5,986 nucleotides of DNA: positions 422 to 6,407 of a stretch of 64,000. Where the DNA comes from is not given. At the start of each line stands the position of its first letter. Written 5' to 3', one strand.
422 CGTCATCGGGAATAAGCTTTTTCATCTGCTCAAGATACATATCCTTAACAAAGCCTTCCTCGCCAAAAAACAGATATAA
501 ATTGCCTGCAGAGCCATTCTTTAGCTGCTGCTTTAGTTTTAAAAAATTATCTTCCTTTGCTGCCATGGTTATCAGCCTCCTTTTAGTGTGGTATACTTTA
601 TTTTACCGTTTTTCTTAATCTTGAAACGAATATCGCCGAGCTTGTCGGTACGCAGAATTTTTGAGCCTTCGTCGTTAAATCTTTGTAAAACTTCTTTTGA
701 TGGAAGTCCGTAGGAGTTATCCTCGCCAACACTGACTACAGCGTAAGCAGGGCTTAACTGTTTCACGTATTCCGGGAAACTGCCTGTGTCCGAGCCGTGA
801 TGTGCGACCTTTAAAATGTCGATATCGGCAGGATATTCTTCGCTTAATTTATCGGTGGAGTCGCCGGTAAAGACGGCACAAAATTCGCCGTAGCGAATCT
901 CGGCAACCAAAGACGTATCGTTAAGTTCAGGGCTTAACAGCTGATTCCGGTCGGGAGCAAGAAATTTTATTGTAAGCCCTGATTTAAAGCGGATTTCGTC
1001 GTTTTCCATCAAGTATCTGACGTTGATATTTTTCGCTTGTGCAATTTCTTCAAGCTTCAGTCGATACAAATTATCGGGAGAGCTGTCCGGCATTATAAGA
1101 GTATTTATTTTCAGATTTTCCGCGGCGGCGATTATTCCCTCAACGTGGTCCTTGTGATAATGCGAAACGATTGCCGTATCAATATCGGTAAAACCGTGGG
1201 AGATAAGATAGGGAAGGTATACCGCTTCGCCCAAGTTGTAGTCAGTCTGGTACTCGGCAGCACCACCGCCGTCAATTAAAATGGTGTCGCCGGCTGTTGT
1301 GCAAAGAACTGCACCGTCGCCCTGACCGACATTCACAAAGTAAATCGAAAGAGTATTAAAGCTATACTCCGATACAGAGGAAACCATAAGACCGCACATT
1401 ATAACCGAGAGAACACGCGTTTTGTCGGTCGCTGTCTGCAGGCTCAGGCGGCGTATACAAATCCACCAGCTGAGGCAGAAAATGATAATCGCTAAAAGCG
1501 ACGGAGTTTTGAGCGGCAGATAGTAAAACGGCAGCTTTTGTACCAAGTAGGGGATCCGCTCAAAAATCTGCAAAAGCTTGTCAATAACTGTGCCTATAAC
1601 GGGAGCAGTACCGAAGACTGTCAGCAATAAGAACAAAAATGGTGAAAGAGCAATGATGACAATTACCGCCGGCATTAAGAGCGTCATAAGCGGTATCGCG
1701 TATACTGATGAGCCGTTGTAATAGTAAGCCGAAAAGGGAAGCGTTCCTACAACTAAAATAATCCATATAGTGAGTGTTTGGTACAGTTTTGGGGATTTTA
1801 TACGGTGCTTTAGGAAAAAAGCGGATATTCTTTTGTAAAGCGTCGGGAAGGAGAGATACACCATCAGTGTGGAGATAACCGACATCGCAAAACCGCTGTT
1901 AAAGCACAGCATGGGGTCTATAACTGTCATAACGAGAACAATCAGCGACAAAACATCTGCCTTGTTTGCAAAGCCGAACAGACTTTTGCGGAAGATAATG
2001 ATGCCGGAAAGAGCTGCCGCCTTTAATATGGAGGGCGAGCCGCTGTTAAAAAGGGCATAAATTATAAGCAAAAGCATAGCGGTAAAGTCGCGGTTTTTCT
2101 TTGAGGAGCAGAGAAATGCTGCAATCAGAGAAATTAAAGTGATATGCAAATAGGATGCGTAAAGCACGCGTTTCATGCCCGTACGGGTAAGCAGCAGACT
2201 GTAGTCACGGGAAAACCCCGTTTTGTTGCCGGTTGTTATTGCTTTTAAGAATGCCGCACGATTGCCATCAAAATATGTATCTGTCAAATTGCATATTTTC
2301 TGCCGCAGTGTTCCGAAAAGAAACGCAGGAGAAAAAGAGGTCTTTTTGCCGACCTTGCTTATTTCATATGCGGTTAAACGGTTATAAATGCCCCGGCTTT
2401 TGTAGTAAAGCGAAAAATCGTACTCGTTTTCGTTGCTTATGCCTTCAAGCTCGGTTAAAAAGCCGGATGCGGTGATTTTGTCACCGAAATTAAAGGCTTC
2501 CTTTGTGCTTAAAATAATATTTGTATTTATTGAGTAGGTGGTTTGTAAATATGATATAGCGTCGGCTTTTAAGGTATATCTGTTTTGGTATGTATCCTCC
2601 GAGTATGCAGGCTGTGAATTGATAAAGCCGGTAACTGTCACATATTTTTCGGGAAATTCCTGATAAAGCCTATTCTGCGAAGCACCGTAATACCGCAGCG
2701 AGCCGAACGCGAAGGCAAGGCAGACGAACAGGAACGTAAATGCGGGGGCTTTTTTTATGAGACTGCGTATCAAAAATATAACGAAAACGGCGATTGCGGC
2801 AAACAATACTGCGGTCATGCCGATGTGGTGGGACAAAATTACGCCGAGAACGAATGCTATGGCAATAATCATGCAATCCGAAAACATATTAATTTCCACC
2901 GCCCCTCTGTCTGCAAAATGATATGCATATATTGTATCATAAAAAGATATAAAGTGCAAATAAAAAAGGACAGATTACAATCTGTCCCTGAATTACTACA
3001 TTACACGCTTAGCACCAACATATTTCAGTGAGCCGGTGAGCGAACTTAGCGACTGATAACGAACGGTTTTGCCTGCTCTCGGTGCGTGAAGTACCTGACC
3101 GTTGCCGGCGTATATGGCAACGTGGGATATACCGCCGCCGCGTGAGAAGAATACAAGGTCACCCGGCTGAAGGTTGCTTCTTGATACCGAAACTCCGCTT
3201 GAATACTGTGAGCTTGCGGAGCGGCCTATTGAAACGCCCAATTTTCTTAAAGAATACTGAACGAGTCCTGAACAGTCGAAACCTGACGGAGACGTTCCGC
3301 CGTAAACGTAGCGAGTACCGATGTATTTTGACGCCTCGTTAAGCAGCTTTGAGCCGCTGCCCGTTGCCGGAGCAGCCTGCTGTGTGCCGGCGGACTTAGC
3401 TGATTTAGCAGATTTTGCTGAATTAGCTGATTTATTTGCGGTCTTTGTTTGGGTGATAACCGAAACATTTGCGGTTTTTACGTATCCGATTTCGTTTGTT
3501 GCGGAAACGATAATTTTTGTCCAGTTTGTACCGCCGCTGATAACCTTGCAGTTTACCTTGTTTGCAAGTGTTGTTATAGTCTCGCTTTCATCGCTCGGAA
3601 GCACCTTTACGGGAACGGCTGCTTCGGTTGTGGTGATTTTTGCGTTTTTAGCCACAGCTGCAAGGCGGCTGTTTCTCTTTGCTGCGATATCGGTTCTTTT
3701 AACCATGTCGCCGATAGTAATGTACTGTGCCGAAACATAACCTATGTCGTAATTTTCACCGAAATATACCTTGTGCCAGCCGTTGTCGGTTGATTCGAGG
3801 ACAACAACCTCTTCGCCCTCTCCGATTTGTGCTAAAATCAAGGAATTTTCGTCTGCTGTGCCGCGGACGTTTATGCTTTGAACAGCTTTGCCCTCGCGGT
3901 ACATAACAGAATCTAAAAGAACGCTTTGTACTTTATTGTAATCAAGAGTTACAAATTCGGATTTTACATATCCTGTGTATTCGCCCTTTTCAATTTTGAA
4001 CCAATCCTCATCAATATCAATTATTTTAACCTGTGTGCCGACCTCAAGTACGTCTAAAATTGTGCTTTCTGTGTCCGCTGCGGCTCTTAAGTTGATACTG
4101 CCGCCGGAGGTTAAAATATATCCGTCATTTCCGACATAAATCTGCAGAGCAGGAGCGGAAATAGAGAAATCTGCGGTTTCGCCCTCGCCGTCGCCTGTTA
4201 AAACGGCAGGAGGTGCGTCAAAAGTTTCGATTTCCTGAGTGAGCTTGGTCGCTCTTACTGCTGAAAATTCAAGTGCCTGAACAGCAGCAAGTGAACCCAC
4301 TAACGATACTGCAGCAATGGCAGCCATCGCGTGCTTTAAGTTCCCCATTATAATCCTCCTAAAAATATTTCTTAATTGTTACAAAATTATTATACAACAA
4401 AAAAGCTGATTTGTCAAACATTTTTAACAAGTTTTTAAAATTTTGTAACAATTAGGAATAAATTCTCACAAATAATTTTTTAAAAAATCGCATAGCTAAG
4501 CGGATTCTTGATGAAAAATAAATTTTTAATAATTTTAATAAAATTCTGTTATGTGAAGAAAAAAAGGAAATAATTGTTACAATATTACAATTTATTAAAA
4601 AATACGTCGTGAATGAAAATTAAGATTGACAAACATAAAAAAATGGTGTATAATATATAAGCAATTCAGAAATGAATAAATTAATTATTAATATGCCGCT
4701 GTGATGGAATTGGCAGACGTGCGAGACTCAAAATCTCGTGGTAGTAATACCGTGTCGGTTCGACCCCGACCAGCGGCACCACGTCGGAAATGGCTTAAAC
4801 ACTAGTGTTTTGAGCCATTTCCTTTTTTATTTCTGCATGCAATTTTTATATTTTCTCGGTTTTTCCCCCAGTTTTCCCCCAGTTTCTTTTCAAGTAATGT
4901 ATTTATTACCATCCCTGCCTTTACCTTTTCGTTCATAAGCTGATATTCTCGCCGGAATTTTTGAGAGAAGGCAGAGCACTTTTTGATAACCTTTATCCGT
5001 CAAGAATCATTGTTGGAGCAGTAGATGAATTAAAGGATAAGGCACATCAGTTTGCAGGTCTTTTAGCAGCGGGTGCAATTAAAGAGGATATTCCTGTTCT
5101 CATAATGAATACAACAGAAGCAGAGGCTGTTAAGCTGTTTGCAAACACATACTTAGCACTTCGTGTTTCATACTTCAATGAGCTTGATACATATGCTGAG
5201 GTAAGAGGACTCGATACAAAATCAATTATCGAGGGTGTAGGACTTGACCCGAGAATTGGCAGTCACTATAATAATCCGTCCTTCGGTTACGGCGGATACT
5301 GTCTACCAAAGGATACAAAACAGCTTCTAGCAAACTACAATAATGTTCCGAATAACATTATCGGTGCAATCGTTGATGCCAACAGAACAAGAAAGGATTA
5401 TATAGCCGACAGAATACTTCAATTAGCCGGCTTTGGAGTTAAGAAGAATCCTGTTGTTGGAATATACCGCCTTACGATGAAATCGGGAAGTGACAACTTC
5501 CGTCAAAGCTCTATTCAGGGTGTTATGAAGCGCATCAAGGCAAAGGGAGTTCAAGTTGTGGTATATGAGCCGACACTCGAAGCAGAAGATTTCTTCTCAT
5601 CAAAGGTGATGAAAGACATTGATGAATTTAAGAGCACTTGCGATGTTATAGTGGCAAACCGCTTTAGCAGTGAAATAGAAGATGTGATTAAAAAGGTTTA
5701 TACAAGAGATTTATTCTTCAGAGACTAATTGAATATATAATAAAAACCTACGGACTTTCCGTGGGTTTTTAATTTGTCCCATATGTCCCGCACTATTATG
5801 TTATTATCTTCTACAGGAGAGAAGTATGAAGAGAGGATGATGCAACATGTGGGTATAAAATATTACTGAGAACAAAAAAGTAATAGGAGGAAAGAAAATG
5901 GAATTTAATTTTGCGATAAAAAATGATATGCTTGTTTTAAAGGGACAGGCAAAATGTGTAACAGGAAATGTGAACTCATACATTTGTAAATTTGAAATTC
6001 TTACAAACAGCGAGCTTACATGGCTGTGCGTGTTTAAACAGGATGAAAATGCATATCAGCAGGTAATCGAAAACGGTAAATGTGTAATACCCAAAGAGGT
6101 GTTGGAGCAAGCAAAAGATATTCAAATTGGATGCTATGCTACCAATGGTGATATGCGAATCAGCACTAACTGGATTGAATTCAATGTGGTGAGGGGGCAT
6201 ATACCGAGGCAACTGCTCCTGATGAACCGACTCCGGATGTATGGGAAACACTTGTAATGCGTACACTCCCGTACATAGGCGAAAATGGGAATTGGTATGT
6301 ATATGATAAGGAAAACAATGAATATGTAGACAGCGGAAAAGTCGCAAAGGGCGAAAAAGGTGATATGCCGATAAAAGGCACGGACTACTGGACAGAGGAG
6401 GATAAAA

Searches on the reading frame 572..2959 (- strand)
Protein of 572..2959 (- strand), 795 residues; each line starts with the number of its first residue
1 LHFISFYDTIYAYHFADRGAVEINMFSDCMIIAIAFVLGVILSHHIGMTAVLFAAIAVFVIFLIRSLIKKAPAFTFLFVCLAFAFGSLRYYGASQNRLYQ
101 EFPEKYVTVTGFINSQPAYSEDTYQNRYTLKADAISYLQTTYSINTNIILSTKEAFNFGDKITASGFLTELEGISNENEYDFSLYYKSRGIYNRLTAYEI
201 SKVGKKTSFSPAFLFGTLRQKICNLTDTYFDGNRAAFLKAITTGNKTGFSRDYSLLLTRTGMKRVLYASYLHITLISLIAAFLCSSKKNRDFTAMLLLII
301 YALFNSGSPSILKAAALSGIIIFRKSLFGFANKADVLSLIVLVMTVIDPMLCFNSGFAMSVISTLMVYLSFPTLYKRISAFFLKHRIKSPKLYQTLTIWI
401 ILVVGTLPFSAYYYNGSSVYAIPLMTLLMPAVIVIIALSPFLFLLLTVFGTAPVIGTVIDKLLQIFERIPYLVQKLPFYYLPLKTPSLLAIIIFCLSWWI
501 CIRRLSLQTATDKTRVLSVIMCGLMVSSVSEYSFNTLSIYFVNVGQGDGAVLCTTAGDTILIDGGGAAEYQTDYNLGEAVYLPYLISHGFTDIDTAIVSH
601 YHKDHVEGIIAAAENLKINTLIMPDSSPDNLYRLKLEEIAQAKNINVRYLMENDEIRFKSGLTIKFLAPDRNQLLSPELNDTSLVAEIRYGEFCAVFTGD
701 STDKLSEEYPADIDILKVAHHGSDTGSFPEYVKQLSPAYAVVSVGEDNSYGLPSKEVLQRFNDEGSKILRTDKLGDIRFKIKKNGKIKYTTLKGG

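Call 28: search_protein_families(library=pfam, proteins=[window:572-2959:-], max_evalue=0.001)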
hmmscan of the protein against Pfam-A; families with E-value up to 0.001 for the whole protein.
window:572-2959:- (795 aa): 4 families
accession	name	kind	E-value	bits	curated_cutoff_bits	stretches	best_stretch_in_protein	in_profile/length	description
PF03772.21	Competence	-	2.8e-22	79.8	23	1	242-501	2-263/270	Competence protein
PF13567.11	DUF4131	-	1.7e-18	67.3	31.6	1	52-202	10-164/165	Domain of unknown function (DUF4131)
PF00753.33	Lactamase_B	-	3.6e-07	30.7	22.7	1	551-745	10-195/196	Metallo-beta-lactamase superfamily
PF12706.13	Lactamase_B_2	-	0.00016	21.8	27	1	586-700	24-142/200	Beta-lactamase superfamily domain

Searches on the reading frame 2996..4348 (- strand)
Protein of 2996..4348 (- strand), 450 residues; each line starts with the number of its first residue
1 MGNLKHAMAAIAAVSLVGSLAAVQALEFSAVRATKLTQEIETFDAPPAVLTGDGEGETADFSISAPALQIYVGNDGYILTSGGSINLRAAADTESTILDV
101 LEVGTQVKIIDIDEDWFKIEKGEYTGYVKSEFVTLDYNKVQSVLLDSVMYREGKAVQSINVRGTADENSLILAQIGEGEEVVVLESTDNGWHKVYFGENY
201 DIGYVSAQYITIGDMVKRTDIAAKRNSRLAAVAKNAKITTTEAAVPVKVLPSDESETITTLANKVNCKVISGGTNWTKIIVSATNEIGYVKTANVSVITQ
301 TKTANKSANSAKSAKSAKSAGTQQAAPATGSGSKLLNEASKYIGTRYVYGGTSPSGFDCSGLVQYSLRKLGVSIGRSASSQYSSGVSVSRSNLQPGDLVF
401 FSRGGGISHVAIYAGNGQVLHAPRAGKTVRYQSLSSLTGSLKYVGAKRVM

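Call 28: search_protein_families(library=pfam, proteins=[window:2996-4348:-], max_evalue=0.001)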
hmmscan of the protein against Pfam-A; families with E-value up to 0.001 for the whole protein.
window:2996-4348:- (450 aa): 6 families
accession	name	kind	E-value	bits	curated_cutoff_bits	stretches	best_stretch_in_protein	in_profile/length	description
PF00877.26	NLPC_P60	-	1.2e-30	106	23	1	344-445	1-102/105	NlpC/P60 family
PF08239.17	SH3_3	-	4.9e-25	87.9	27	2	84-133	2-53/54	Bacterial SH3 domain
PF18348.7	SH3_16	-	2.7e-08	33.9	25.8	0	166-207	6-46/49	Bacterial dipeptidyl-peptidase Sh3 domain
PF06347.19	SH3_4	-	3.1e-07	30.5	24.1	1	84-131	4-52/56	Bacterial SH3 domain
PF04970.19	LRAT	-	5.4e-05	23.9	24.3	0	392-434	2-43/120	Lecithin retinol acyltransferase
PF05257.22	CHAP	-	0.00031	21.6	26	1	349-413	2-66/81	CHAP domain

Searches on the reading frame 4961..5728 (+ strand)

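Call 6: search_protein_families(library=pfam, proteins=[window:4961-5728:+], max_evalue=0.01)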
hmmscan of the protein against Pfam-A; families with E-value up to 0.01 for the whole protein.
window:4961-5728:+ (255 aa): 2 families
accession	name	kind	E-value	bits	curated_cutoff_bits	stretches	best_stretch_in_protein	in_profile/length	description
PF00984.24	UDPG_MGDP_dh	-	3.1e-27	94.9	25.4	1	53-142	2-93/94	UDP-glucose/GDP-mannose dehydrogenase family, central domain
PF03720.21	UDPG_MGDP_dh_C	-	2.5e-10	41.1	30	1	167-243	1-82/103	UDP-glucose/GDP-mannose dehydrogenase family, UDP binding domain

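Call 7: search_protein_families(library=phrogs, proteins=[window:4961-5728:+], max_evalue=0.01)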
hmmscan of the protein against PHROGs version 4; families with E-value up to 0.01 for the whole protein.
window:4961-5728:+ (255 aa): 1 family
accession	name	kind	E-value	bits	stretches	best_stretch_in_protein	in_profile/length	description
phrog_9148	-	other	4.2e-44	152.1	1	2-226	152-376/382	UDP-glucose dehydrogenase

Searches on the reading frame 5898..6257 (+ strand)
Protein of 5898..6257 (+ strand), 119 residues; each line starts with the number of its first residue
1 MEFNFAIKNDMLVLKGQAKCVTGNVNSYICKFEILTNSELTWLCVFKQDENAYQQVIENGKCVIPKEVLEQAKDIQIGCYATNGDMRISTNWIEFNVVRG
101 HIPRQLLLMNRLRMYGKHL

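Call 6: search_protein_families(library=pfam, proteins=[window:5898-6257:+], max_evalue=0.01)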
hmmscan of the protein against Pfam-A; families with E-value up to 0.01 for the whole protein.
window:5898-6257:+ (119 aa): 0 families

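Call 7: search_protein_families(library=phrogs, proteins=[window:5898-6257:+], max_evalue=0.01)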
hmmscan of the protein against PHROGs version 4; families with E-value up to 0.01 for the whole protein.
window:5898-6257:+ (119 aa): 1 family
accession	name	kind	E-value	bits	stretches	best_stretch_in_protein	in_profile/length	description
phrog_19695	-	unknown function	1.9e-07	32.4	1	3-97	4-99/164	-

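Call 30: search_dna_similar(query=window:5898-6257:+, collection=phages, mode=protein, max_evalue=0.001, max_rows=15)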
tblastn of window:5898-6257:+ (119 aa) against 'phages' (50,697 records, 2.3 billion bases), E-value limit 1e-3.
Records with a match: 1; places in all: 1; records where one place covers at least 80% of the query: 0.
Best place of each record, by identity: <60% 1.
By first word of the organism name: Butyrivibrio 1.
By host as written in the record: Butyrivibrio fibrisolvens DSM 3071 1.
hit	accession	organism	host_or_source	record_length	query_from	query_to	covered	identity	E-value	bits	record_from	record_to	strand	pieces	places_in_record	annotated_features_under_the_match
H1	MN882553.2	Butyrivibrio virus Ceridwen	Butyrivibrio fibrisolvens DSM 3071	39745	46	100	46%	34.5%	6e-5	46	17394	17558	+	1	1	hypothetical protein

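Call 32: get_annotated_region(hit=H1, flank=6000)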
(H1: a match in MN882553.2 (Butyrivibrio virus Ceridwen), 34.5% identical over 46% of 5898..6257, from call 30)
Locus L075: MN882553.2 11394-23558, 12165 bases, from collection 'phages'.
description: Butyrivibrio virus Ceridwen, complete genome.
organism: Butyrivibrio virus Ceridwen (NCBI taxid 2696359)
taxonomy: Viruses; Duplodnaviria; Heunggongvirae; Uroviricota; Caudoviricetes
host: Butyrivibrio fibrisolvens DSM 3071; source: -; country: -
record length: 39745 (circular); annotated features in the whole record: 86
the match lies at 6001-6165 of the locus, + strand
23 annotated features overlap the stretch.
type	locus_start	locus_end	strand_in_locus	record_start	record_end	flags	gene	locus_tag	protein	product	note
CDS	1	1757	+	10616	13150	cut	-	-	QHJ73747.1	putative tape measure protein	Similar to PblA in Streptococcus phage SM1 (157924.Q9F4J3_9CAUD, NP_862888.1, VOG4545), shown to be a possible tape ...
CDS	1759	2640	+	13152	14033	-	-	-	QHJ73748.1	tail protein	Similar to tail structural protein in Lactococcus phage Q33 (254253.R9QNI4_9CAUD, VOG3653, AFV51073.1), Pfam phage tail ...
CDS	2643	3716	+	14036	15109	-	-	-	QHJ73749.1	endopeptidase tail protein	Similar to endopeptidase tail protein of Paenibacillus phage Harrison (YP_009193829.1) and Paenibacillus phage Vegas ...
CDS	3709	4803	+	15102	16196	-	-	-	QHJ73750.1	hypothetical protein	Hypothetical coding region with unknown function. ORF predicted by GeneMarkS-2, Glimmer3, Phanotate-v1.1.2, ...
CDS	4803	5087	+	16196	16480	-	-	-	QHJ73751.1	hypothetical protein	Hypothetical coding region with unknown function. ORF predicted by GeneMarkS-2, Glimmer3, Phanotate-v1.1.2, ...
regulatory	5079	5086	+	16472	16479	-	-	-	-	promoter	promoter predicted by PhagePromoter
CDS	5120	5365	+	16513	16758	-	-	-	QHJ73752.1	hypothetical protein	Hypothetical coding region with unknown function. ORF predicted by GeneMarkS-2, Glimmer3, Phanotate-v1.1.2, ...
repeat_region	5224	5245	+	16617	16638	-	-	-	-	-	Score 52: 20/22 (90%25) matches%2C 0 gaps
repeat_region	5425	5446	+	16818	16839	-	-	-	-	-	Score 52: 20/22 (90%25) matches%2C 0 gaps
CDS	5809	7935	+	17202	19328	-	-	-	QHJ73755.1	hypothetical protein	Hypothetical coding region with unknown function. ORF predicted by Phanotate-v1.1.2, Prodigal-v2.6.3.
CDS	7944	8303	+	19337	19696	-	-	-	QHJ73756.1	hypothetical protein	Hypothetical coding region with unknown function. ORF predicted by GeneMarkS-2, Glimmer3, Phanotate-v1.1.2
CDS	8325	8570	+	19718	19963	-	-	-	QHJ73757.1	hypothetical protein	Hypothetical coding region with unknown function. ORF predicted by GeneMarkS-2, Glimmer3, Phanotate-v1.1.2, ...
regulatory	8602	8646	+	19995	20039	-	-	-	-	terminator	Predicted by FindTerm v2.8.1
CDS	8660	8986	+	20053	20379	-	-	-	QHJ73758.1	hypothetical protein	Hypothetical coding region with unknown function. ORF predicted by Phanotate-v1.1.2, Prodigal-v2.6.3. Alternative ORF ...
CDS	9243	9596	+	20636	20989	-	-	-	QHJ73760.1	hypothetical protein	Hypothetical coding region with unknown function. ORF predicted by GeneMarkS-2, Glimmer3, Phanotate-v1.1.2, ...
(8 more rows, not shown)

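Call 39: find_encoding_contigs(protein=window:5898-6257:+, flank=10000, max_places=10)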
Protein window:5898-6257:+ (119 aa): 7 contigs read that carry it; 2 places shown.
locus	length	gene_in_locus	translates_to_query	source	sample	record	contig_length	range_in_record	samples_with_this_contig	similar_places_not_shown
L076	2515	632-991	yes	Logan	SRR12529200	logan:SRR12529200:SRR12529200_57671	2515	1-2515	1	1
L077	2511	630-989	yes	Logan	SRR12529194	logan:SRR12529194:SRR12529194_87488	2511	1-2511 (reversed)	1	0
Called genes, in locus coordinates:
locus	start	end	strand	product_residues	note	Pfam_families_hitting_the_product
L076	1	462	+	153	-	?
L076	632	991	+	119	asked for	-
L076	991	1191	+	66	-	-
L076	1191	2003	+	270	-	-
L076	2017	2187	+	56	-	-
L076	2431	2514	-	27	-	?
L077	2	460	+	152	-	?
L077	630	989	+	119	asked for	-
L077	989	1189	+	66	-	-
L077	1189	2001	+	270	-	-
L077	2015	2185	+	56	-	-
